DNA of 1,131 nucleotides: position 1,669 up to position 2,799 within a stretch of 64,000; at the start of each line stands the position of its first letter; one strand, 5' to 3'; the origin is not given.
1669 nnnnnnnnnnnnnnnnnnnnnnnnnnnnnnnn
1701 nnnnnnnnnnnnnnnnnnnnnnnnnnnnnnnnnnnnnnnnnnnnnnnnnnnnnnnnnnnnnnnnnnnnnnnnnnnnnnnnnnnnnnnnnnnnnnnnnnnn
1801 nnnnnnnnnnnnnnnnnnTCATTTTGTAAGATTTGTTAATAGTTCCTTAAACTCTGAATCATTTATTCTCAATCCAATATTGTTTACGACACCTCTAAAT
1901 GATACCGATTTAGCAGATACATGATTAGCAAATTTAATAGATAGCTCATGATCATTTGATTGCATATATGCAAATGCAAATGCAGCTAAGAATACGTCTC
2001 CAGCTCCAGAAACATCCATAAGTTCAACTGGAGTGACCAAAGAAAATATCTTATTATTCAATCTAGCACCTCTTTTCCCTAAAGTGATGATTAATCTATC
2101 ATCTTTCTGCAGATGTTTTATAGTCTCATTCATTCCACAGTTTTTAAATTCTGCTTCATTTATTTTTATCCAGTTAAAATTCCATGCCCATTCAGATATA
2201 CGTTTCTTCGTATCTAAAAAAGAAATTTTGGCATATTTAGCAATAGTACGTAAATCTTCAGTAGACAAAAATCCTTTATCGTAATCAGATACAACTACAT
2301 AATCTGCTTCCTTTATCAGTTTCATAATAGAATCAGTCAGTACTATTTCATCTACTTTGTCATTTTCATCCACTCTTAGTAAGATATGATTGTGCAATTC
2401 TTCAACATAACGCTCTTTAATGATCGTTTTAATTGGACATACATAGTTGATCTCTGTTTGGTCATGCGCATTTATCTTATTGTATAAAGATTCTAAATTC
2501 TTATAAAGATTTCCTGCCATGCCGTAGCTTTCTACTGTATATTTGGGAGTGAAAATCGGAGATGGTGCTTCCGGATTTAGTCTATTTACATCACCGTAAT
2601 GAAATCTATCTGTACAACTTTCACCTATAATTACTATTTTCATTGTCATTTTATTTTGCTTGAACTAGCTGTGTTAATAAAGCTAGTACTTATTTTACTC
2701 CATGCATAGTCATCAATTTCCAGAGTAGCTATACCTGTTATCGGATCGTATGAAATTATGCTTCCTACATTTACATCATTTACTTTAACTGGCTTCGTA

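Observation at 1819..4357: Split HldE-like sugar kinase plus nucleotidyltransferase, with a cupin, in a phage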

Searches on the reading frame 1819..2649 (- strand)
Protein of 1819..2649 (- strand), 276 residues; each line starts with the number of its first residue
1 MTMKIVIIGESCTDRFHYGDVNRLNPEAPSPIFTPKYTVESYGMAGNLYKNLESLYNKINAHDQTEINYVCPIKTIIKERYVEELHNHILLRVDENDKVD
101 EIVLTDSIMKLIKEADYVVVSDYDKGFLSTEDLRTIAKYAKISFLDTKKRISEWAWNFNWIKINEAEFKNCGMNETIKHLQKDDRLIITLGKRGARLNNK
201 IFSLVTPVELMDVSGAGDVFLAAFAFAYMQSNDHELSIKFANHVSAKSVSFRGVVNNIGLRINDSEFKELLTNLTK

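Call 3: search_protein_families(library=pfam, proteins=[window:1819-2649:-], max_evalue=0.01)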
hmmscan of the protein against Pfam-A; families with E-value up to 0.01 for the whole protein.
window:1819-2649:- (276 aa): 1 family
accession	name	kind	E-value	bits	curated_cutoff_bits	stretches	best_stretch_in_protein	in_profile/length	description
PF00294.29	PfkB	-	1.1e-15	58.3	25.8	1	110-256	125-297/302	pfkB family carbohydrate kinase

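Call 4: search_protein_families(library=ncbifam, proteins=[window:1819-2649:-], max_evalue=0.01)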
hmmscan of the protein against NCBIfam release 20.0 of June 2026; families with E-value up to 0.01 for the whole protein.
window:1819-2649:- (276 aa): 16 families
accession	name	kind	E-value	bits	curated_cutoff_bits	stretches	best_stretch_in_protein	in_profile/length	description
TIGR02198.1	rfaE_dom_I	equivalog_domain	3.3e-30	105.3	345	2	70-250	96-298/315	D-glycero-beta-D-manno-heptose-7-phosphate kinase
NF008454.0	PRK11316.1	equivalog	2.1e-16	59.6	521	2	66-250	94-296/475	bifunctional D-glycero-beta-D-manno-heptose-7-phosphate kinase/D-glycero-beta-D-manno-heptose 1-phosphate adenylyltransferase HldE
TIGR02152.1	D_ribokin_bact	equivalog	3.4e-12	46.3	299.65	1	175-254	202-286/298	ribokinase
TIGR03168.1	1-PFK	subfamily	3.7e-07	29.4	216.4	1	184-253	214-286/305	hexose kinase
TIGR03828.1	pfkB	equivalog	6.1e-07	28.8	292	1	182-253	212-286/305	1-phosphofructokinase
NF008353.0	PRK11142.1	equivalog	7.4e-07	29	341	1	179-263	211-298/307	ribokinase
NF053626.1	RibKinHalex1628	equivalog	1.5e-06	27.9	330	1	146-252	160-276/293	ATP-dependent ribose-1-phosphate kinase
TIGR04382.1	myo_inos_iolC_N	equivalog_domain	9e-06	25.2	300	1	186-250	223-291/309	5-dehydro-2-deoxygluconokinase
NF041164.1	NucKinThplmales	equivalog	1.3e-05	24.6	450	1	149-250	165-273/295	nucleoside kinase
NF041320.1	pfkB_Halo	equivalog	3.7e-05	23.3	400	1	181-254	204-282/302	1-phosphofructokinase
NF040938.1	KDG_KDGal_kin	equivalog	0.00012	21.3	400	1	179-258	209-293/305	bifunctional 2-dehydro-3-deoxygluconokinase/2-dehydro-3-deoxygalactonokinase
NF047869.1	myo_kin_aldol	exception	0.00035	19.1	600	1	194-254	257-317/586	bifunctional 5-dehydro-2-deoxygluconokinase/5-dehydro-2-deoxyphosphogluconate aldolase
NF006957.1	PRK09434.1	equivalog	0.00063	19.3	450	1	176-241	205-273/302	fructokinase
NF049991.1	TagKinase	equivalog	0.0007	18.5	420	1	200-261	247-308/321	tagatose kinase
NF007321.0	PRK09813.1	equivalog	0.00094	18.7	247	1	185-253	188-259/261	fructoselysine 6-kinase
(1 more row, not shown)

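Call 6: search_dna_similar(query=window:1819-2649:-, collection=phages, mode=protein, max_rows=40)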
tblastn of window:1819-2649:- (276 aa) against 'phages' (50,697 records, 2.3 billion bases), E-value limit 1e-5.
Records with a match: 35; places in all: 35; records where one place covers at least 80% of the query: 35.
Best place of each record, by identity: <60% 35.
By first word of the organism name: Synechococcus 20; Prochlorococcus 6; Marine 4; uncultured 2; Cyanophage 1; Salmonella 1; Bacteriophage 1.
By host as written in the record: Synechococcus sp. 9; - 8; Synechococcus sp. WH8102 3; Synechococcus sp. WH8109 3; Prochlorococcus sp. MIT9515 2; Synechococcus sp. WH8017 2; Synechococcus sp. WH 7803 2; Synechococcus sp. WH7803 2; and 3 more.
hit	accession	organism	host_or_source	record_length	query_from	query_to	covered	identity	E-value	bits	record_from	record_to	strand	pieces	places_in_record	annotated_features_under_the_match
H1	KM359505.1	Prochlorococcus phage P-TIM68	Prochlorococcus sp. MIT9515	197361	1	253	92%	38.2%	2e-41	157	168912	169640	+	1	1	putative carbohydrate kinase | putative transketolase central region-containing protein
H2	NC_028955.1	Prochlorococcus phage P-TIM68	Prochlorococcus sp. MIT9515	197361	1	253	92%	38.2%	2e-41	157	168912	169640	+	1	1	putative carbohydrate kinase | putative transketolase central region-containing protein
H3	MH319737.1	Marine virus AG-345-E08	single cell amplified by WGA-X; seawater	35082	3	253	91%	38.5%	1e-38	149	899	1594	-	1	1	record has no annotation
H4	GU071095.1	Synechococcus phage S-SM2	Synechococcus sp. WH8017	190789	4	254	91%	37.8%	2e-41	157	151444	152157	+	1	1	putative carbohydrate kinase | hypothetical protein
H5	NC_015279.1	Synechococcus phage S-SM2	Synechococcus sp. WH8017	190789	4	254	91%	37.8%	2e-41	157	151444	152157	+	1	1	putative carbohydrate kinase | hypothetical protein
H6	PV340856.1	Synechococcus phage Sf-FS3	Synechococcus sp. WH8102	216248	1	253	92%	36.5%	2e-34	137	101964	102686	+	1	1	carbohydrate kinase PfkB domain-containing protein | cytidyltransferase-like domain-containing protein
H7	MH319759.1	Marine virus AG-345-O18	single cell amplified by WGA-X; seawater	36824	3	253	91%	36.4%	3e-34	136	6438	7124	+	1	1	record has no annotation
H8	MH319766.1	Marine virus AG-345-P14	single cell amplified by WGA-X; seawater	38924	1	253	92%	35.7%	8e-30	123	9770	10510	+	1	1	record has no annotation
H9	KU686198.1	Synechococcus phage S-CAM3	Synechococcus sp.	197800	3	253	91%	34.6%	1e-29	123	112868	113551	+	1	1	putative carbohydrate kinase | hypothetical protein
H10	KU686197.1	Synechococcus phage S-CAM3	Synechococcus sp.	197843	3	253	91%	34.6%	1e-29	123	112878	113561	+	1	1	putative carbohydrate kinase | hypothetical protein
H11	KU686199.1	Synechococcus phage S-CAM3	Synechococcus sp.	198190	3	253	91%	34.6%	1e-29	123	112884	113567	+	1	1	ADP-heptose synthase / D-glycero-beta-D-manno-heptose 7-phosphate ... | hypothetical protein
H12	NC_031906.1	Synechococcus phage S-CAM3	Synechococcus sp.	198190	3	253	91%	34.6%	1e-29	123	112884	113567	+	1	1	ADP-heptose synthase / D-glycero-beta-D-manno-heptose 7-phosphate ... | hypothetical protein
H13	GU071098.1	Synechococcus phage S-SSM7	Synechococcus sp. WH8109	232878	5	254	91%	34.5%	1e-32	131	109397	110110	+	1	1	putative carbohydrate kinase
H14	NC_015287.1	Synechococcus phage S-SSM7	Synechococcus sp. WH8109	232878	5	254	91%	34.5%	1e-32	131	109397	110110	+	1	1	putative carbohydrate kinase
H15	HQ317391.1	Cyanophage S-SSM6a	Synechococcus sp. WH8109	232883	5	254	91%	34.5%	1e-32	131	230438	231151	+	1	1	rfaE bifunctional protein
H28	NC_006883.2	Prochlorococcus phage P-SSM2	Prochlorococcus sp. NATL1A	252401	3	253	91%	32.1%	6e-32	129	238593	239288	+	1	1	putative carbohydrate kinase | bifunctional heptose 7-phosphate kinase/heptose 1-phosphate ...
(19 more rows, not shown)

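Call 7: get_annotated_region(hit=H28, flank=5000)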
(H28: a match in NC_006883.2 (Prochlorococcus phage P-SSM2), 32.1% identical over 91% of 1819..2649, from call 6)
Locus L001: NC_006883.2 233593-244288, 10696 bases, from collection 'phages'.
description: Prochlorococcus phage P-SSM2, complete genome.
organism: Prochlorococcus phage P-SSM2 (NCBI taxid 268746)
taxonomy: Viruses; Duplodnaviria; Heunggongvirae; Uroviricota; Caudoviricetes; Kyanoviridae; Salacisavirus; Salacisavirus pssm2
host: Prochlorococcus sp. NATL1A; source: -; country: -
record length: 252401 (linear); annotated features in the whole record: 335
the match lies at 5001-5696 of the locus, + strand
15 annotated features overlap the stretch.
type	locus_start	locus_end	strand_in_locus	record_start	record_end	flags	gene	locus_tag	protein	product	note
CDS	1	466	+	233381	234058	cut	-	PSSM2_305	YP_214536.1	hypothetical protein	T4-GC: 300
CDS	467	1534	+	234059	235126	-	-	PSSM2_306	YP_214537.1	hypothetical protein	T4-GC: 301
CDS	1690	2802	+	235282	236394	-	-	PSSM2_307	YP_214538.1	hypothetical protein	T4-GC: 302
CDS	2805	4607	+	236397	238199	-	-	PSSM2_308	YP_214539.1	Nol-like carbamoyltransferase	T4-GC: 303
CDS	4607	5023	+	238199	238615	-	-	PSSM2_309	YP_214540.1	bifunctional heptose 7-phosphate kinase/heptose 1-phosphate adenyltransferase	T4-GC: 304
CDS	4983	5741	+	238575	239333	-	-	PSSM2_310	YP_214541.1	putative carbohydrate kinase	T4-GC: 305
CDS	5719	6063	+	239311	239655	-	-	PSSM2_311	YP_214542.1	phosphoheptose isomerase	T4-GC: 306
CDS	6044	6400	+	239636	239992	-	-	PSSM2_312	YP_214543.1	cysteine dioxygenase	T4-GC: 307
CDS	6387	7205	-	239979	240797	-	-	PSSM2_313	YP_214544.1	nucleotide-sugar epimerase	T4-GC: 308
CDS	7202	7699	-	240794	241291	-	-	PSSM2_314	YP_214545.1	2OG-Fe(II) oxygenase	T4-GC: 155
CDS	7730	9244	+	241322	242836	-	-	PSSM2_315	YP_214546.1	tail fiber protein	T4-GC: 310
CDS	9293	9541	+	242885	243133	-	nrdC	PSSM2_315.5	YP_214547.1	glutaredoxin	T4-GC: 311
CDS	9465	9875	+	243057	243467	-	-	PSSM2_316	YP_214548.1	hypothetical protein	T4-GC: 312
CDS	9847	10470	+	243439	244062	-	-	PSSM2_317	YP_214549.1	hypothetical protein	T4-GC: 313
CDS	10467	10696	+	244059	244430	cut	-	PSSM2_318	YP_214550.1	hypothetical protein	T4-GC: 314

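Call 8: get_annotated_region(hit=H6, flank=5000)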
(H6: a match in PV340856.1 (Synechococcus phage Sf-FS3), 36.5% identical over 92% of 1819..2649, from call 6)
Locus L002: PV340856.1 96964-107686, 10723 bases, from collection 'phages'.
description: Synechococcus phage Sf-FS3, complete genome.
organism: Synechococcus phage Sf-FS3 (NCBI taxid 3413219)
taxonomy: Viruses
host: Synechococcus sp. WH8102; source: Petrosia ficiformis pink cortex; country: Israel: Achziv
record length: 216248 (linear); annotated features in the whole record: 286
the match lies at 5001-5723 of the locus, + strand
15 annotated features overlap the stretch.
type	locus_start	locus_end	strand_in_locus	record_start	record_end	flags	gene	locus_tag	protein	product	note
CDS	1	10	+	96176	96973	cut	-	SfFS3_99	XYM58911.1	hypothetical protein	-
CDS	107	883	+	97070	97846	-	-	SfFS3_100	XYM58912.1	hypothetical protein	-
CDS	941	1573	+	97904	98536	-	-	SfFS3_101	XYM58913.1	prolyl 4-hydroxylase alpha subunit Fe(2+) 2OG dioxygenase domain-containing protein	-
CDS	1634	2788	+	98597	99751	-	-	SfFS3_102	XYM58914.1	hypothetical protein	-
CDS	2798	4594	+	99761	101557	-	-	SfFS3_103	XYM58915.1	carbamoyltransferase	-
CDS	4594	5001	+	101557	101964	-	-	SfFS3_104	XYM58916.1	cytidyltransferase-like domain-containing protein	-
CDS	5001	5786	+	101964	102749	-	-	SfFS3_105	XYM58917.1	carbohydrate kinase PfkB domain-containing protein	-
CDS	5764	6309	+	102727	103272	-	-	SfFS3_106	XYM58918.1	prolyl 4-hydroxylase alpha subunit Fe(2+) 2OG dioxygenase domain-containing protein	-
CDS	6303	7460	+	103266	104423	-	-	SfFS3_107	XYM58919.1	carbamoyltransferase domain-containing protein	-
CDS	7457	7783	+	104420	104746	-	-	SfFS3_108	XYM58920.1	phosphoheptose isomerase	-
CDS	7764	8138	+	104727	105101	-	-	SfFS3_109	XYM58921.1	cupin 2 barrel domain-containing protein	-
CDS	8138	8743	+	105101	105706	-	-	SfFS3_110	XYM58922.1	prolyl 4-hydroxylase alpha subunit domain-containing protein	-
CDS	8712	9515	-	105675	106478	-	-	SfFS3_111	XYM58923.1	NAD-dependent epimerase/dehydratase domain-containing protein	-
CDS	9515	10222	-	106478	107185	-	-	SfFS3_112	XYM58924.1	prolyl 4-hydroxylase alpha subunit Fe(2+) 2OG dioxygenase domain-containing protein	-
CDS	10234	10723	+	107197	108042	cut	-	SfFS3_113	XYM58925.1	neck protein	-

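Call 9: get_annotated_region(hit=H2, flank=5000)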
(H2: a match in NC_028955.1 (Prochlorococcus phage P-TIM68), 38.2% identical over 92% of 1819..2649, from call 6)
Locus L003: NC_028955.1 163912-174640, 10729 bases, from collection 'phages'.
description: Prochlorococcus phage P-TIM68, complete genome.
organism: Prochlorococcus phage P-TIM68 (NCBI taxid 1542477)
taxonomy: Viruses; Duplodnaviria; Heunggongvirae; Uroviricota; Caudoviricetes; Kyanoviridae; Haifavirus; Haifavirus tim68
host: Prochlorococcus sp. MIT9515; source: -; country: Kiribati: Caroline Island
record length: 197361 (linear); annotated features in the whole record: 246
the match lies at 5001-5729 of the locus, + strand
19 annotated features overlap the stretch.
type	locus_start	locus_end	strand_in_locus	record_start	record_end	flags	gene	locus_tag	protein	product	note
CDS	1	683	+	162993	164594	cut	-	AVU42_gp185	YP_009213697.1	hypothetical protein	-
CDS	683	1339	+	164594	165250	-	-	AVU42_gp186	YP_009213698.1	hypothetical protein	-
CDS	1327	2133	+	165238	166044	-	-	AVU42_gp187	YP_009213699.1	hypothetical protein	-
CDS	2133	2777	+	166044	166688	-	-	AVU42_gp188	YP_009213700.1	FabG-like 3-oxoacyl-(acyl-carrier-protein) reductase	-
CDS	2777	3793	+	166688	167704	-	-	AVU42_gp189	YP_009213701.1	zinc containing alcohol dehydrogenase superfamily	-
CDS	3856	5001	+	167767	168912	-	-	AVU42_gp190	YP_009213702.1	putative transketolase central region-containing protein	-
CDS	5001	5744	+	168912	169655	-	-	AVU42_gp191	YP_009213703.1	putative carbohydrate kinase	-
CDS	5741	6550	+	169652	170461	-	-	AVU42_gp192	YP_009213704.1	nucleotide-sugar epimerase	-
CDS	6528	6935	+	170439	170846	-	-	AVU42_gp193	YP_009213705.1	bifunctional heptose 7-phosphate kinase/heptose 1-phosphate adenyltransferase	-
CDS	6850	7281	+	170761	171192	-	-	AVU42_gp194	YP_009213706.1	cysteine dioxygenase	-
CDS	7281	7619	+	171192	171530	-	-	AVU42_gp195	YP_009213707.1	phosphoheptose isomerase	-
CDS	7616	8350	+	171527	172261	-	-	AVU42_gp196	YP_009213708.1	nucleotide-sugar epimerase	-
CDS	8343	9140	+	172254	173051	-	-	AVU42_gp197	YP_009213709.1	glucosyltransferase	-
CDS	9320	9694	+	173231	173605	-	-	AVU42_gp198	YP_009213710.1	hypothetical protein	-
CDS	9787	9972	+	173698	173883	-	-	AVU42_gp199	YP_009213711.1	hypothetical protein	-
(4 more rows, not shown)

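Call 22: find_related_loci(query=window:1819-2649:-, collection=viral_contigs, flank=6000)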
Query window:1819-2649:- (276 aa) in viral_contigs; peptide patterns used: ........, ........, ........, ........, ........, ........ (x = any residue, [..] = any of these).
12 stretches matched a pattern, but none encodes a relative of the query by tblastn (E <= 1e-3).

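Call 23: find_homologous_proteins(query=window:1819-2649:-, max_evalue=1e-10)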
Query window:1819-2649:- (276 aa): 705 proteins with E <= 1e-10 among 1245 candidates; the best 120 are listed.
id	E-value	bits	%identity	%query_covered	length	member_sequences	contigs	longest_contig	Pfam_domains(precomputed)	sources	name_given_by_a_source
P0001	3.8e-180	615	99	100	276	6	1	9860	PF00294.30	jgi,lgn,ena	-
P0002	3.8e-70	255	51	94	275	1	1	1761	PF00294.30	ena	-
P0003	1.7e-69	252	49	97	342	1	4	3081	PF00294.30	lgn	-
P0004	3.0e-64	235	46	98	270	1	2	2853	PF00294.30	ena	-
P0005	4.9e-63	231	49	93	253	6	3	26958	PF00294.30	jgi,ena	jgi:D-beta-D-heptose 7-phosphate kinase/D-beta-D-heptose 1-phosphate adenosyltransferase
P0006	1.4e-59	220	48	91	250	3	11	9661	PF00294.30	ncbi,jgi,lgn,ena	jgi:bifunctional ADP-heptose synthase (sugar kinase/adenylyltransferase)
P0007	2.7e-59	219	47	91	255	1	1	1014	PF00294.30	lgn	-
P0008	1.2e-58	217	45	91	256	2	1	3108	PF00294.30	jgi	jgi:D-beta-D-heptose 7-phosphate kinase/D-beta-D-heptose 1-phosphate adenosyltransferase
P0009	3.6e-58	215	48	91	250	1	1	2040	PF00294.30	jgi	jgi:D-beta-D-heptose 7-phosphate kinase/D-beta-D-heptose 1-phosphate adenosyltransferase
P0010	8.3e-58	214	47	91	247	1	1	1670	PF00294.30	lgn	-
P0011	1.7e-57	213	45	91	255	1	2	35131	PF00294.30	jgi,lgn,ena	jgi:D-beta-D-heptose 7-phosphate kinase/D-beta-D-heptose 1-phosphate adenosyltransferase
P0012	1.7e-56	210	46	91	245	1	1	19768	PF00294.30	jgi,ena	jgi:D-beta-D-heptose 7-phosphate kinase/D-beta-D-heptose 1-phosphate adenosyltransferase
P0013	3.0e-56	209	46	91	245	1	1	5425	PF00294.30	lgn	-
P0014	4.9e-56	208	48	91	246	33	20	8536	PF00294.30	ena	-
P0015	1.4e-55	207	47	91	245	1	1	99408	PF00294.30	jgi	jgi:D-glycero-beta-D-manno-heptose-7-phosphate kinase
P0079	2.8e-49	186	42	91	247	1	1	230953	PF00294.30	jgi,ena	jgi:D-beta-D-heptose 7-phosphate kinase/D-beta-D-heptose 1-phosphate adenosyltransferase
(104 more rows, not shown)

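Call 24: find_encoding_contigs(protein=P0005, flank=8000, max_places=2)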
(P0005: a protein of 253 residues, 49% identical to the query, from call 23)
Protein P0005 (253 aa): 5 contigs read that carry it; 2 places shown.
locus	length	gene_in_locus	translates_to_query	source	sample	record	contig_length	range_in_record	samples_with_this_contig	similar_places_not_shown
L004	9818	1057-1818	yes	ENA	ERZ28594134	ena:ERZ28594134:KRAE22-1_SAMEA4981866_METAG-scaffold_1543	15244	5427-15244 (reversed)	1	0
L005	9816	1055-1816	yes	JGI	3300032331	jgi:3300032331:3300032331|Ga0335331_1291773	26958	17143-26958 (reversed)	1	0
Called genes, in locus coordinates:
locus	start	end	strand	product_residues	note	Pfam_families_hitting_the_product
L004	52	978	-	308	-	-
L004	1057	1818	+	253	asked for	PF00294:PfkB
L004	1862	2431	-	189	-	-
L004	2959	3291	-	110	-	-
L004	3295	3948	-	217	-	PF00149:Metallophos, PF12850:Metallophos_2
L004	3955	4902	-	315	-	PF05673:DUF815 (weak), PF00004:AAA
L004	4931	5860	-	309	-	-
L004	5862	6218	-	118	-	-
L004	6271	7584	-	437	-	PF21189:PHA02142 (weak), PF09414:RNA_ligase (weak)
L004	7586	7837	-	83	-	-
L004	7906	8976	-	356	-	PF10127:RlaP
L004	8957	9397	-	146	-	PF20274:cREC_REC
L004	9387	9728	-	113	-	-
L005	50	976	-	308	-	-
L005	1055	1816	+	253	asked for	PF00294:PfkB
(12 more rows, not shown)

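Call 25: find_encoding_contigs(protein=P0015, flank=8000, max_places=2)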
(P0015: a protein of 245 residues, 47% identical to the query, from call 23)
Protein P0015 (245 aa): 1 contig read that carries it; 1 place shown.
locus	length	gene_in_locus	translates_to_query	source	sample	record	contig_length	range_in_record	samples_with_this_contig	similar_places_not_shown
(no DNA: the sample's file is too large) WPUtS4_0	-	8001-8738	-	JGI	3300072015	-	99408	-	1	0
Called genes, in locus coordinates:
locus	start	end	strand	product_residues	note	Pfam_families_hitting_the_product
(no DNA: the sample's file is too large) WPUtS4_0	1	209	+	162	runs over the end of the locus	-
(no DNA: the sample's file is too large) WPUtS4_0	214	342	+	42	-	-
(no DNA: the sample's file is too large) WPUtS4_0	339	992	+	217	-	-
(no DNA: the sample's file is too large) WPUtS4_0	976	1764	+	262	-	-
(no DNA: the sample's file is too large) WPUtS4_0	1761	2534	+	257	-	PF01531:Glyco_transf_11 (weak)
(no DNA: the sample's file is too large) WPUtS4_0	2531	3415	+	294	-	PF13524:Glyco_trans_1_2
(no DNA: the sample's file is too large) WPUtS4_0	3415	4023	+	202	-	PF01041:DegT_DnrJ_EryC1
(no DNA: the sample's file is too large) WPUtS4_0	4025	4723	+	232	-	PF00685:Sulfotransfer_1, PF13469:Sulfotransfer_3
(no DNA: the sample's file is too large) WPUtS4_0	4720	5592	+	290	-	PF00551:Formyl_trans_N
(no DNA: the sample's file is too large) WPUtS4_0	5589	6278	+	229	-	-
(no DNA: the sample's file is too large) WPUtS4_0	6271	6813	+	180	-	PF13578:Methyltransf_24, PF05711:TylF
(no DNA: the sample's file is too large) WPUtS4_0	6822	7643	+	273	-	PF01370:Epimerase, PF04321:RmlD_sub_bind (weak), PF01073:3Beta_HSD (weak), PF16363:GDP_Man_Dehyd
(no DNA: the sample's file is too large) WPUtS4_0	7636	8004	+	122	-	PF07883:Cupin_2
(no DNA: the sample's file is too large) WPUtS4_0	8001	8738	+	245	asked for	PF00294:PfkB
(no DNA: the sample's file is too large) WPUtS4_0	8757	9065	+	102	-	-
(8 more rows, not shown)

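Call 26: find_encoding_contigs(protein=P0079, flank=8000, max_places=2)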
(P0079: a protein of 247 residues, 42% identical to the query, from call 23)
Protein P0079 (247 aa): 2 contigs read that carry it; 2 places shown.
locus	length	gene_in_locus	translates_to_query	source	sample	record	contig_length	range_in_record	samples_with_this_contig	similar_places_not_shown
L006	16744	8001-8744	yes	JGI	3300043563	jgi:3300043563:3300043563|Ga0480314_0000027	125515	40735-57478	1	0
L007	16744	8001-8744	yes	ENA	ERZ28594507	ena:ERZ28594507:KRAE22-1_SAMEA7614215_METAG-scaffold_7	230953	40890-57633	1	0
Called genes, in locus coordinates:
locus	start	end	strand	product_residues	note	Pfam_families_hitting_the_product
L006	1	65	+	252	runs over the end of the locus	-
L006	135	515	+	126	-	-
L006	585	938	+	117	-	-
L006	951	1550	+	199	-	PF00182:Glyco_hydro_19 (weak)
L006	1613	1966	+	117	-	-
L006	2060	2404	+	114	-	-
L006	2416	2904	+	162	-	PF02557:VanY, PF13539:Peptidase_M15_4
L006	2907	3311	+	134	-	-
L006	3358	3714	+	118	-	-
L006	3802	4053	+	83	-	-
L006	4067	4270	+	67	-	-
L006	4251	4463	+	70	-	-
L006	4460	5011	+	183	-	-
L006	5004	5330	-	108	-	PF10544:T5orf172, PF13455:MUG113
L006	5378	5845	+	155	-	-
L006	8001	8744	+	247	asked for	PF00294:PfkB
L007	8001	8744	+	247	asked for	PF00294:PfkB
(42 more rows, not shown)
